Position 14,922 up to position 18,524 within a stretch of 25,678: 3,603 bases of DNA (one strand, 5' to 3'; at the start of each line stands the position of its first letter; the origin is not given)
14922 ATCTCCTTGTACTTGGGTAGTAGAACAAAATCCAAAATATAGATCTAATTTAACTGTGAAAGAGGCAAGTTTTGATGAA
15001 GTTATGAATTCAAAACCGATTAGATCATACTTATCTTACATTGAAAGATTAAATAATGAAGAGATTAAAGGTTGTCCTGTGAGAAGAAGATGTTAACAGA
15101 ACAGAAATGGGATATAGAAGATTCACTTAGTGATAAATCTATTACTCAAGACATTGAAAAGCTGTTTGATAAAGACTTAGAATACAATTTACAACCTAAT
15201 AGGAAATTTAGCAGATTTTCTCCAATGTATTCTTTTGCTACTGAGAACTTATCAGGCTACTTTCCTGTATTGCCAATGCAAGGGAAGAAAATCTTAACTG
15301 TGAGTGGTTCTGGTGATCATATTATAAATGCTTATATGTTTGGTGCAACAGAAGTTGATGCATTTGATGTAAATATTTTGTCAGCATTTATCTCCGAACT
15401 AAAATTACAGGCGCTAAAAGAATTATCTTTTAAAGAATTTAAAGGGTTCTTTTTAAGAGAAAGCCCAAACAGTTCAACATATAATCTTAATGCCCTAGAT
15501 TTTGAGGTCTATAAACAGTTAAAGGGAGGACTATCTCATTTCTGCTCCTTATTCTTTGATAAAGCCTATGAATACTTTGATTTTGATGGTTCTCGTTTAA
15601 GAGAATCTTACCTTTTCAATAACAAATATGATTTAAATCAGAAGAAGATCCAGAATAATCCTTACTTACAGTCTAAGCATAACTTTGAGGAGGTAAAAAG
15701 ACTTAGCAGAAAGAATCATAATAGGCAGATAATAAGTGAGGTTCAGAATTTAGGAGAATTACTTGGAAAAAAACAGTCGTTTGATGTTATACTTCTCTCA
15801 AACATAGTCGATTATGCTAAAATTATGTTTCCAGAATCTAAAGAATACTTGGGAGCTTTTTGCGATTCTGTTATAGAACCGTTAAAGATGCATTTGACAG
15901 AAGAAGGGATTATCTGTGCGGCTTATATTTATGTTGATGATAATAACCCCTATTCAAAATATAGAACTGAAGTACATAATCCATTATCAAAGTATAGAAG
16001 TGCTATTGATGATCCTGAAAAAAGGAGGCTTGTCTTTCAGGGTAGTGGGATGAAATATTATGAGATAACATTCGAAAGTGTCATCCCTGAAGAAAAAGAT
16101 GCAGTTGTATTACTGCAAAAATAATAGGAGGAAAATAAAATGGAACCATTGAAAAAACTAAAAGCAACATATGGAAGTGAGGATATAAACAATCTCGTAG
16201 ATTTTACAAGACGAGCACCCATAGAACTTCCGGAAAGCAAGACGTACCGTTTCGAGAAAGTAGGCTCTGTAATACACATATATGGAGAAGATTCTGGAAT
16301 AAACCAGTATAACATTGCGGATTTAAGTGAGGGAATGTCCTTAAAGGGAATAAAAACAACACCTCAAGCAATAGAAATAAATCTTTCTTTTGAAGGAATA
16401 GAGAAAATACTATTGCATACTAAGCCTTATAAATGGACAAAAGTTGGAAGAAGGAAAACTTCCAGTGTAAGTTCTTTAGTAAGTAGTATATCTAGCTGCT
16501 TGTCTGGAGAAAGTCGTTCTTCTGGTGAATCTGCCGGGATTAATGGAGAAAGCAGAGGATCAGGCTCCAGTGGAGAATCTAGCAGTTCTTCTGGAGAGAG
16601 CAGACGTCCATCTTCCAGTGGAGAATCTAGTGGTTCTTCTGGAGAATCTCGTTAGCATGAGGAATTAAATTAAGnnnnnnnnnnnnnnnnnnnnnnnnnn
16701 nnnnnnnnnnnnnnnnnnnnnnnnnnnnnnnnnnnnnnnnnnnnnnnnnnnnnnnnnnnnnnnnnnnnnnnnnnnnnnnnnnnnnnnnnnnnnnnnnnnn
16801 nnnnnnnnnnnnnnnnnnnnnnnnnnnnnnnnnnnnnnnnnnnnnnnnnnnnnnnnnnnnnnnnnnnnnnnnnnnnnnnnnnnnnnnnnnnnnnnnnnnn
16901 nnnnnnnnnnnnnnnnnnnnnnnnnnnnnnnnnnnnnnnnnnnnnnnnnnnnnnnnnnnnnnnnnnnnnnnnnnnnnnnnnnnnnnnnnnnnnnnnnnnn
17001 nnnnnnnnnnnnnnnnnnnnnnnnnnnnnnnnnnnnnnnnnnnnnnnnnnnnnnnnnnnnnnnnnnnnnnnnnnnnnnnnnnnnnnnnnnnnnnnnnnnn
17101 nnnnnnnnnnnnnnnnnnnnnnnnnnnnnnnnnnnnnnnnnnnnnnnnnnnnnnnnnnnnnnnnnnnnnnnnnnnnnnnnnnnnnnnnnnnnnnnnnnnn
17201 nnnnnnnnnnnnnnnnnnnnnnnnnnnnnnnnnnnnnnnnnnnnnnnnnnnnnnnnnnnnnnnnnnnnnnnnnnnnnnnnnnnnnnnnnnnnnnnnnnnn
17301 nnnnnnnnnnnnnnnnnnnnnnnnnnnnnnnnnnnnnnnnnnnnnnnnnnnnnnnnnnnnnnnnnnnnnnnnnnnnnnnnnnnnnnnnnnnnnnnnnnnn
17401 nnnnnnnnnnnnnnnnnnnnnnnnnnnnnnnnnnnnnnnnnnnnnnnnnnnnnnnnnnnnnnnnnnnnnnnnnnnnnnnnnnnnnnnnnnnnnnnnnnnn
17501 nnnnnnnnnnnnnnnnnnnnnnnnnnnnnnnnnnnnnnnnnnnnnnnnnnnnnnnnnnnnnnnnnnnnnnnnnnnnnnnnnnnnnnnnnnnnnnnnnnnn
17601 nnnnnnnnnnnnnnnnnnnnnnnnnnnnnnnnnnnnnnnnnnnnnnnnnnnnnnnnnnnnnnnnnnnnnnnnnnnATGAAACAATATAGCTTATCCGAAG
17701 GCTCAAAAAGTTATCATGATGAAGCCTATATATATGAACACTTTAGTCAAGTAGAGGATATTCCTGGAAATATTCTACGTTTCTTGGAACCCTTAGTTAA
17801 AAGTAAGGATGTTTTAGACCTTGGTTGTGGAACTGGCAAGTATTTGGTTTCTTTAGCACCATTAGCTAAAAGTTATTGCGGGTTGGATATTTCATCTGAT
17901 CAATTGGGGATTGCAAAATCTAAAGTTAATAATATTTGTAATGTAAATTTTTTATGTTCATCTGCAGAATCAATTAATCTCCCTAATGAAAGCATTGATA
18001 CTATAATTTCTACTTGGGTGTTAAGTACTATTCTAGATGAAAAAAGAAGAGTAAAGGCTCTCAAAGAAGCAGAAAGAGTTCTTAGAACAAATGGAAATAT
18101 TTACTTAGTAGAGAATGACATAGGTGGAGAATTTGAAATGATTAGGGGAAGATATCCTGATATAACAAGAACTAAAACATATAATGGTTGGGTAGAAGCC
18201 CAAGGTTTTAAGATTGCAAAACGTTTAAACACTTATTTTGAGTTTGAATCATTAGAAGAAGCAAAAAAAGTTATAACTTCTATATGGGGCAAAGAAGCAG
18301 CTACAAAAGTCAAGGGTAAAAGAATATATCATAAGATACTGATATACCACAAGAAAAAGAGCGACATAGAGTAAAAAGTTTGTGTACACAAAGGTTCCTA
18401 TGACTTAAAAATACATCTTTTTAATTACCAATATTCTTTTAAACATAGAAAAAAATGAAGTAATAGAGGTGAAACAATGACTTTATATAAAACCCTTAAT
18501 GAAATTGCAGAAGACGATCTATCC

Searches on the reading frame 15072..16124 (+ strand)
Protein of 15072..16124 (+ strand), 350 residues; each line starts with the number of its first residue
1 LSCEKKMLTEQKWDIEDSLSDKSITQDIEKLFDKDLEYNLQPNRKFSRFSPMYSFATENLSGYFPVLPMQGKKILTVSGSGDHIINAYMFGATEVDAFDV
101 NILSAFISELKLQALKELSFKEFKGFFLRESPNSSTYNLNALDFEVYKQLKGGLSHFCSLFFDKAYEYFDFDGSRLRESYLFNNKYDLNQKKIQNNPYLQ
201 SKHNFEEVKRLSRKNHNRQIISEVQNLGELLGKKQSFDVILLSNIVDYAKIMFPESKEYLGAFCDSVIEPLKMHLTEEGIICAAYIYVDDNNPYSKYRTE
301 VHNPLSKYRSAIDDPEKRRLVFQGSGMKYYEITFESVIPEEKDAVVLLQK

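Call 4: search_protein_families(library=pfam, proteins=[window:15072-16124:+], max_evalue=0.01)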
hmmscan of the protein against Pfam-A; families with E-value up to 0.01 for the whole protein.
window:15072-16124:+ (350 aa): 2 families
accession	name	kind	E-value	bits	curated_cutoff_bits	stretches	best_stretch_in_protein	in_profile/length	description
PF11899.13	DUF3419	-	8e-08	32.3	28.2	1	70-133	30-93/385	Protein of unknown function (DUF3419)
PF13847.12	Methyltransf_31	-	0.0071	16.5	27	0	222-297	61-120/145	Methyltransferase domain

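Call 5: search_protein_families(library=ncbifam, proteins=[window:15072-16124:+], max_evalue=0.01)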
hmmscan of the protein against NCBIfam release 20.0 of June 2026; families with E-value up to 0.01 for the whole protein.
window:15072-16124:+ (350 aa): 0 families

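Call 19: search_solved_structures(query=window:15072-16124:+, max_evalue=1)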
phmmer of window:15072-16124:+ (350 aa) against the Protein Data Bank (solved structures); distinct sequences matched with E-value up to 1: 4.
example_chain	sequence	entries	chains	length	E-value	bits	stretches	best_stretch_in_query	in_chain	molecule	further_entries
5yez_A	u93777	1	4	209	0.32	13.9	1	109-183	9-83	Cell density-dependent motility repressor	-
5ydo_A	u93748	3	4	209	0.37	13.6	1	109-183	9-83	Cell density-dependent motility repressor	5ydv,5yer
3kh7_A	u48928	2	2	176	0.39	13.5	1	260-306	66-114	Thiol:disulfide interchange protein dsbE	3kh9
5ydw_A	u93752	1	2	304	0.73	12.7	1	109-183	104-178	Cell density-dependent motility repressor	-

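Call 53: search_protein_families(library=padloc, proteins=[window:15072-16124:+], max_evalue=0.001)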
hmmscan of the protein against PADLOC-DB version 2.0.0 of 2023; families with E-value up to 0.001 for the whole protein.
window:15072-16124:+ (350 aa): 0 families

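Call 55: find_homologous_proteins(query=window:15090-16121:+, max_evalue=0.001)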
Query window:15090-16121:+ (344 aa): 18 proteins with E <= 0.001 among 1723 candidates.
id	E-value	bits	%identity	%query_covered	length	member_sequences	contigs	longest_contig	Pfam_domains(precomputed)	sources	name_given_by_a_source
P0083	8.6e-226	767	100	100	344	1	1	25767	PF11899.14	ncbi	ncbi:MAG: hypothetical protein ABIB71_03770 [Candidatus Woesearchaeota archaeon]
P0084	1.0e-94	336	53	95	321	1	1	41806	PF11899.14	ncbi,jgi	-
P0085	4.1e-76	275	46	100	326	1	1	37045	PF11899.14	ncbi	ncbi:DUF3419 family protein [Nanoarchaeota archaeon]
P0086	1.2e-68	250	44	89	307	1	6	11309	PF11899.14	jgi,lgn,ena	jgi:hypothetical protein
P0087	2.6e-67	246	45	87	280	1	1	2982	PF11899.14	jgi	jgi:S-adenosylmethionine:diacylglycerol 3-amino-3-carboxypropyl transferase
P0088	2.9e-66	243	42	96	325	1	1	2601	PF11899.14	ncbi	ncbi:DUF3419 family protein [Nanoarchaeota archaeon]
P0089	6.3e-66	241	43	91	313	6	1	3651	PF11899.14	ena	-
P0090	2.7e-65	239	44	89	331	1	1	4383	PF11899.14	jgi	jgi:hypothetical protein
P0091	4.3e-65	239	41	100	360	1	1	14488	PF11899.14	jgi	jgi:hypothetical protein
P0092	6.0e-65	238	38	97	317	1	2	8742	PF11899.14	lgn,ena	-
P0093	8.6e-65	238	45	90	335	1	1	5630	PF11899.14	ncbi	ncbi:MAG: DUF3419 family protein [Nanoarchaeota archaeon]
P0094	3.8e-60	222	42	94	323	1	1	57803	PF11899.14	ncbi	-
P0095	4.0e-59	219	44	88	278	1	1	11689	PF11899.14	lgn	-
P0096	4.6e-57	212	43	89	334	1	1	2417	PF11899.14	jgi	jgi:hypothetical protein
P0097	4.1e-48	183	37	98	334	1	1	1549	PF11899.14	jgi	jgi:hypothetical protein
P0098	4.4e-45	173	38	88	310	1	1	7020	PF11899.14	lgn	-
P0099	1.2e-43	168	39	93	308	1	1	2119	PF11899.14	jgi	jgi:hypothetical protein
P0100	1.7e-43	168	38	88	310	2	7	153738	PF11899.14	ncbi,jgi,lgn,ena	-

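Call 58: search_protein_families(library=pfam, alignment_id=A4, max_evalue=0.001)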
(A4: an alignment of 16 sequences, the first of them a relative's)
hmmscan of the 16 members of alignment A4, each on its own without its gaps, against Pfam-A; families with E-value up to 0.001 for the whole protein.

A. member 1, P0083 (344 aa): 1 family
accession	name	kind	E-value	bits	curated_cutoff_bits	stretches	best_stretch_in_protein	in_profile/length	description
PF11899.13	DUF3419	-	7.8e-08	32.3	28.2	1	64-127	30-93/385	Protein of unknown function (DUF3419)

B. families by the number of members that match (of 16 scanned): 1 family
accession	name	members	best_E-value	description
PF11899.13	DUF3419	16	7.1e-16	Protein of unknown function (DUF3419)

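Call 64: predict_structure(alignment_id=A4)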
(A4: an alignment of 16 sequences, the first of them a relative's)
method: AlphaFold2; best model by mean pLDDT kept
length: 344 residues; sequences in the alignment: 16
mean_pLDDT: 87.1   pTM: 0.88
mean pLDDT of the five models: 87.1, 86.4, 86.3, 85.7, 84.2
residues with pLDDT >= 90: 220; 70-90: 85; 50-70: 17; < 50: 22
segments of 3 or more residues with pLDDT < 50: 1-8, 285-298
pLDDT, mean of each block of 10 residues (from residue 1): 40 74 90 78 89 93 96 92 95 93 96 96 79 93 96 97 96 89 90 97 87 90 88 92 90 95 96 96 53 48 84 95 93 85 97
secondary structure, 60 per line:
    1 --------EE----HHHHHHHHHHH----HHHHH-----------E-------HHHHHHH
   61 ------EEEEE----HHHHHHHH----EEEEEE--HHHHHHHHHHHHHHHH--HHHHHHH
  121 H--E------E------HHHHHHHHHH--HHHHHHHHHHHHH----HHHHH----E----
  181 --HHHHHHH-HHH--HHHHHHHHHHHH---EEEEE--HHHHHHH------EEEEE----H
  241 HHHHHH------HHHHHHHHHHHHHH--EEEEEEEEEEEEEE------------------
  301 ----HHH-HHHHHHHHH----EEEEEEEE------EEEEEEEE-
elements in order: H15-25 H30-34 H54-60 E67-71 H76-83 E88-93 H96-111 H114-121 H138-147 H150-162 H167-171 H183-189 H196-207 E211-215 H218-224 E231-235 H240-246 H253-266 E269-282 H309-317 E322-329 E336-343

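Call 67: fold_search(model_id=the predicted structure, library=pdb)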
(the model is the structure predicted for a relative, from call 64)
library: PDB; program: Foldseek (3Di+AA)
matches with E <= 10: 1214; with E <= 0.001: 80
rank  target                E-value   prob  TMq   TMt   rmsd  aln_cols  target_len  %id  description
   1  8rdl                  3.2e-05  1.00  0.37  0.57   7.5       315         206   12  Xenorhabdin methyltransferase XrdM with SAH (released 2024-10-16)
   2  2i62_B                8.1e-05  1.00  0.38  0.48  13.1       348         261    9  Mouse Nicotinamide N-methyltransferase (released 2006-09-12)
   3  5yji_A                8.5e-05  1.00  0.36  0.47  13.6       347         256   11  Co-crystal structure of Mouse Nicotinamide N-methyltransferase (NNMT) with small molecule analog of Nicotinamide (released 2018-03-21)
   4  5yjf_A                1.2e-04  1.00  0.35  0.45  15.9       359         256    9  Co-crystal structure of Human Nicotinamide N-methyltransferase (NNMT) with small molecule analog of Nicotinamide (released 2018-03-21)
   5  2i62_C                1.2e-04  1.00  0.36  0.46  12.8       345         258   10  Mouse Nicotinamide N-methyltransferase (released 2006-09-12)
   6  2iip_C                1.2e-04  1.00  0.39  0.51  12.4       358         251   10  Human Nicotinamide N-methyltransferase (released 2006-10-10)
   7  7nbq_B                1.3e-04  1.00  0.38  0.47  14.8       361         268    9  Co-crystal structure of Human Nicotinamide N-methyltransferase (NNMT) with the tricyclic inhibitor (4) (released 2021-03-17)
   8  2i62_A                1.4e-04  1.00  0.38  0.49  12.8       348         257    9  Mouse Nicotinamide N-methyltransferase (released 2006-09-12)
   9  7nbq_A                1.8e-04  1.00  0.37  0.46  13.8       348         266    9  Co-crystal structure of Human Nicotinamide N-methyltransferase (NNMT) with the tricyclic inhibitor (4) (released 2021-03-17)
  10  2i62_D                1.9e-04  1.00  0.36  0.46  13.8       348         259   10  Mouse Nicotinamide N-methyltransferase (released 2006-09-12)
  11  1wxw_B                2.1e-04  1.00  0.34  0.31   6.5       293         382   10  Crystal structure of Tt1595, a putative SAM-dependent methyltransferase from Thermus thermophillus HB8 (released 2005-08-02)
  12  7bkg_C                2.1e-04  1.00  0.39  0.50  11.7       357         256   10  Co-crystal structure of Human Nicotinamide N-methyltransferase (NNMT) with the tricyclic inhibitor (2) (released 2021-03-17)
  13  7nbj_B                2.1e-04  1.00  0.38  0.47  15.1       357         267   10  Co-crystal structure of Human Nicotinamide N-methyltransferase (NNMT) with the bisubstrate-like inhibitor (1) (released 2021-03-17)
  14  3vse_A                2.3e-04  1.00  0.36  0.32   7.6       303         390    8  Crystal structure of methyltransferase (released 2013-04-10)
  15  5yji_B                2.3e-04  1.00  0.39  0.51  13.2       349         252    9  Co-crystal structure of Mouse Nicotinamide N-methyltransferase (NNMT) with small molecule analog of Nicotinamide (released 2018-03-21)
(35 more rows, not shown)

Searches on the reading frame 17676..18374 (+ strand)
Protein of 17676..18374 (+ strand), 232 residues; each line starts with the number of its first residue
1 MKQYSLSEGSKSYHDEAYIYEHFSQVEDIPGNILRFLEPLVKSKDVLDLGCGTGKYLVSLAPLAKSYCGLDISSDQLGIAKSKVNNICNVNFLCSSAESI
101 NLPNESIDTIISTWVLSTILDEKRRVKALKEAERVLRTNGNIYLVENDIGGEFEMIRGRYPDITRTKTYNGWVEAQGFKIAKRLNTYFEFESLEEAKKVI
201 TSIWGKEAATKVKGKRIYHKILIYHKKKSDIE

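Call 4: search_protein_families(library=pfam, proteins=[window:17676-18374:+], max_evalue=0.01)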
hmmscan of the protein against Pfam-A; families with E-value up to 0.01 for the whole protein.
window:17676-18374:+ (232 aa): 13 families
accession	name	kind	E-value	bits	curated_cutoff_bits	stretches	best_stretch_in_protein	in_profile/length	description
PF08241.18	Methyltransf_11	-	9.7e-20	71.5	21.2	1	47-143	1-94/95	Methyltransferase domain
PF13649.12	Methyltransf_25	-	1.2e-19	71.3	27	1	46-140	1-97/97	Methyltransferase domain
PF13847.12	Methyltransf_31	-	4e-15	56.2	27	1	42-167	3-126/145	Methyltransferase domain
PF08242.18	Methyltransf_12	-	5.4e-13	49.9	30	1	47-141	1-97/98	Methyltransferase domain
PF13489.12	Methyltransf_23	-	7.1e-13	49.1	27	1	27-148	7-120/164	Methyltransferase domain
PF01209.24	Ubie_methyltran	-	1.6e-11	44.4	20.1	1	42-147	47-154/233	ubiE/COQ5 methyltransferase family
PF05401.17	NodS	-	9.3e-07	29.3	24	1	42-142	43-142/201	Nodulation protein S (NodS)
PF05175.20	MTS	-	5.1e-06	26.7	23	1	40-159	30-153/170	Methyltransferase small domain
PF02390.23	Methyltransf_4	-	0.00044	20.2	24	1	44-143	3-114/173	Putative methyltransferase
PF05148.21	Methyltransf_8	-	0.0014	19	27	1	23-184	49-184/219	Hypothetical methyltransferase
PF03848.20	TehB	-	0.0015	18.4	20.4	1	40-134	28-122/193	Tellurite resistance protein TehB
PF06325.19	PrmA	-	0.0041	17.1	22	1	34-121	152-241/296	Ribosomal protein L11 methyltransferase (PrmA)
PF01728.25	FtsJ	-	0.0084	16.5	24.1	0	41-125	20-114/181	FtsJ-like methyltransferase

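Call 5: search_protein_families(library=ncbifam, proteins=[window:17676-18374:+], max_evalue=0.01)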
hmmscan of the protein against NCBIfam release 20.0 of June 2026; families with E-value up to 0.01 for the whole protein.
window:17676-18374:+ (232 aa): 47 families (the best 25 are shown)
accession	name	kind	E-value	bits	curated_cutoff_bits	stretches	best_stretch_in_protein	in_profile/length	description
NF043040.1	corrin_prot_MT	hypoth_equivalog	1.6e-16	60.4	180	1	41-146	39-149/216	corrinoid protein-associated methyltransferase CpaM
NF045667.1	MTase_DVU1556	equivalog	3e-14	53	155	1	41-144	21-119/213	DVU_1556 family methyltransferase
TIGR01934.1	MenG_MenH_UbiE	subfamily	5.3e-14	52.1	158.35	1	42-147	39-144/223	ubiquinone/menaquinone biosynthesis methyltransferase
NF001244.0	PRK00216.1-5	equivalog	1.4e-13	50.7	216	1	43-146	49-155/236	bifunctional demethylmenaquinone methyltransferase/2-methoxy-6-polyprenyl-1,4-benzoquinol methylase UbiE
TIGR02072.1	BioC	equivalog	1.6e-12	47.7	184.95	1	31-142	21-130/244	malonyl-ACP O-methyltransferase BioC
NF041537.1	ArsM_AhpD_UU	exception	3.7e-12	45.7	510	1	39-147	73-183/345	arsenite methyltransferase/AhpD domain selenoprotein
NF047649.1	MTase_UXPK_star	exception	8.3e-12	44.7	460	1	37-145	72-182/283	methyltransferase/UXPK-star double selenoprotein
NF041536.1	ArsM_DUF2284_UU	exception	5.5e-11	41.5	575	1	41-149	75-185/459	arsenite methyltransferase/DUF2284 domain selenoprotein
NF008823.0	PRK11873.1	subfamily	2.4e-10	40.3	263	1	42-144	77-181/272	arsenite methyltransferase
NF045825.1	FAmtase_mtf2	equivalog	9.8e-09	34.8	400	1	41-143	57-157/248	fatty-acid O-methyltransferase Mtf2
TIGR01983.1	UbiG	equivalog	2.1e-08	33.7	102.95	1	40-143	47-150/228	bifunctional 2-polyprenyl-6-hydroxyphenol methylase/3-demethylubiquinol 3-O-methyltransferase UbiG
NF001243.0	PRK00216.1-4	equivalog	1.3e-07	31.2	235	1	42-146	47-153/237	demethylmenaquinone methyltransferase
NF011529.0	PRK14968.1-3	equivalog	1.7e-07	30.9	162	1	41-95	33-89/198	putative methyltransferase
NF045823.1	PthPhpthDimycoMt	equivalog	2e-07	30.5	300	1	42-142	66-164/256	phthiotriol/phenolphthiotriol dimycocerosates methyltransferase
NF041820.1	daptide_MTase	equivalog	6.9e-07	29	175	1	32-143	28-141/243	daptide-type RiPP biosynthesis methyltransferase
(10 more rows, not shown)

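Call 53: search_protein_families(library=padloc, proteins=[window:17676-18374:+], max_evalue=0.001)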
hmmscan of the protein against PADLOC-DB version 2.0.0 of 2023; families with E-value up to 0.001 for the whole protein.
window:17676-18374:+ (232 aa): 2 families
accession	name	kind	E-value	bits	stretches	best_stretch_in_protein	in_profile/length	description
PDLC04134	mad2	-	9.6e-19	65.5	1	32-165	278-399/492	mads_2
PDLC03339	MTase_II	-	3.8e-05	20.6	0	46-89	233-276/399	Type II methyltransferase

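Call 80: search_solved_structures(query=window:17676-18374:+, max_evalue=0.00001)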
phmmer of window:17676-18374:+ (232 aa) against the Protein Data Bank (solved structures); distinct sequences matched with E-value up to 0.00001: 14.
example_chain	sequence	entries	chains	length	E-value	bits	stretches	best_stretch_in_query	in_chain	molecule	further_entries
3sm3_A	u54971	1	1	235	1.8e-11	47.2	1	41-167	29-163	SAM-dependent methyltransferases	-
5wp4_A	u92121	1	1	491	2e-11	47.1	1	33-128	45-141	Phosphoethanolamine N-methyltransferase 1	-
5wp5_A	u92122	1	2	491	3.1e-11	46.4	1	33-128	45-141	Phosphomethylethanolamine N-methyltransferase 2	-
1xxl_A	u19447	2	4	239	5.6e-08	35.8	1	45-147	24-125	YcgJ protein | ycgJ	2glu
6uv6_A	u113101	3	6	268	5.8e-08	35.7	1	38-144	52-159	D-glucose O-methyltransferase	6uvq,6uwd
1ve3_A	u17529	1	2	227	9.1e-08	35.1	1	21-209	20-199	hypothetical protein PH0226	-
4krg_A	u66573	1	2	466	1.7e-07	34.2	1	33-147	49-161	Phosphoethanolamine N-methyltransferase 1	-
3d2l_A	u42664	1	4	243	2.5e-07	33.7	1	12-142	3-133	SAM-dependent methyltransferase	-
3bus_A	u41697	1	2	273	8.2e-07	32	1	42-146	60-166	Methyltransferase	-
3mgg_A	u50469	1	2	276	1.2e-06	31.4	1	44-153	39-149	Methyltransferase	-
8gdu_A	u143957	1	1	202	4e-06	29.7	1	45-157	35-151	Methyltransferase domain-containing protein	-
6mro_A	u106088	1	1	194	4.3e-06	29.6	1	45-157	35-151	methyl transferase from Methanosarcina acetivorans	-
5gm1_A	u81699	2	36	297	5.9e-06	29.2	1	33-150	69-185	O-methylransferase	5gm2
4pne_A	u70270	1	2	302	7e-06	28.9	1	46-164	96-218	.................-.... protein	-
